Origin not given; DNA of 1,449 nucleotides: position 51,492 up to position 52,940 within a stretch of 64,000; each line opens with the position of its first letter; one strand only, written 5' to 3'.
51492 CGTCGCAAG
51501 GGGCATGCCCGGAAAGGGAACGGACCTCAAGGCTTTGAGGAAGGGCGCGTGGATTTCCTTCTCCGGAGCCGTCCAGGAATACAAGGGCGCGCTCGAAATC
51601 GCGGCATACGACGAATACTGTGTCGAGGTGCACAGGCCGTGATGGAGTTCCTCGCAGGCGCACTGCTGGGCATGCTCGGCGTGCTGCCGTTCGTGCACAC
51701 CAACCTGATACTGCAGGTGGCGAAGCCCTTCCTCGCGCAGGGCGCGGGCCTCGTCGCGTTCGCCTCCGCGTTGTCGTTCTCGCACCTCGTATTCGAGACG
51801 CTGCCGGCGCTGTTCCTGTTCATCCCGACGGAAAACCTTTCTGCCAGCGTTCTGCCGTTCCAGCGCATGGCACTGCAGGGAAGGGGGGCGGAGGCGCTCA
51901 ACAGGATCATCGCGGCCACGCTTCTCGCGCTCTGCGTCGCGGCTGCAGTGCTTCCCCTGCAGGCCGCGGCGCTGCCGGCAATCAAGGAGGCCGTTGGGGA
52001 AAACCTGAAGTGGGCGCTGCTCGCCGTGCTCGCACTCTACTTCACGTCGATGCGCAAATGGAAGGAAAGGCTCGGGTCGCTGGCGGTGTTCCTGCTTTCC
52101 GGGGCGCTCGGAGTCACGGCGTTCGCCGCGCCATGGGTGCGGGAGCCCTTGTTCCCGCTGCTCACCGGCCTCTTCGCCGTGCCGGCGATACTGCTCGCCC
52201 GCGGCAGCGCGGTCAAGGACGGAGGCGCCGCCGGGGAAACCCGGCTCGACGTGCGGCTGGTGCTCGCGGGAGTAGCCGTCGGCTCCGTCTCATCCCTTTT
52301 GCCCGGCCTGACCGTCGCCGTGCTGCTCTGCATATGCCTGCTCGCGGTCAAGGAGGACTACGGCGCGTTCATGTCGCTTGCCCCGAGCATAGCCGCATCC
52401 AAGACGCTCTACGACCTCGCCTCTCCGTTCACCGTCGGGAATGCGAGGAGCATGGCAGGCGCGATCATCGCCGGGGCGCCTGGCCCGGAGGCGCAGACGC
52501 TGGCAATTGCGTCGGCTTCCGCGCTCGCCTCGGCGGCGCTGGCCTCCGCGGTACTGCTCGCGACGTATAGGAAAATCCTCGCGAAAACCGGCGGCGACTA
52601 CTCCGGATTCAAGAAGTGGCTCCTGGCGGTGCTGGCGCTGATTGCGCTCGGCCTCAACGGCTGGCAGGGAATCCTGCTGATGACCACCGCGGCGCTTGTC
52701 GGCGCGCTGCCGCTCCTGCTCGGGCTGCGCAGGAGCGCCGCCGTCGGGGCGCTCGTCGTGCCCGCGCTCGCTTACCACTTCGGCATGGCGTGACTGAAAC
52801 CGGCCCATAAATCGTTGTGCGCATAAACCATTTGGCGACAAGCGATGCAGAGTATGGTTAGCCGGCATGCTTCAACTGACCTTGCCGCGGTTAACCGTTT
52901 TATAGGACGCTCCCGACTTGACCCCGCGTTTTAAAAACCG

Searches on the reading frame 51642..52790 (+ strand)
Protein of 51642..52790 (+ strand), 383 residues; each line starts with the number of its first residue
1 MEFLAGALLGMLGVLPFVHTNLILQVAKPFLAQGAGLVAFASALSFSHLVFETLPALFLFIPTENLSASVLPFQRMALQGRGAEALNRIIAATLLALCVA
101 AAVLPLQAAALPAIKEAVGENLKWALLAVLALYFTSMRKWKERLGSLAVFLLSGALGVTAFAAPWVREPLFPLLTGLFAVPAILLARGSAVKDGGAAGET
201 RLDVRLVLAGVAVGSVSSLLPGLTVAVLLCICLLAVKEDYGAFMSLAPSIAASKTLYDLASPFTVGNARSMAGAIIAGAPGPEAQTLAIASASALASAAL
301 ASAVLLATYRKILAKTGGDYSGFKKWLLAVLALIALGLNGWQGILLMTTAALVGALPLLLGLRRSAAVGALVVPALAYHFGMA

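Call 76: search_protein_families(library=pfam, proteins=[window:51642-52790:+], max_evalue=0.1)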
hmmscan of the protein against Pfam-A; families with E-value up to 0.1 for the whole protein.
seq(383 aa): 1 family
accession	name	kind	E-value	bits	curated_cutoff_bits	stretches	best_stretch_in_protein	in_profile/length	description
PF01970.21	TctA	-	1.3e-14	54.1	28.9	1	4-368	5-422/423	Tripartite tricarboxylate transporter TctA family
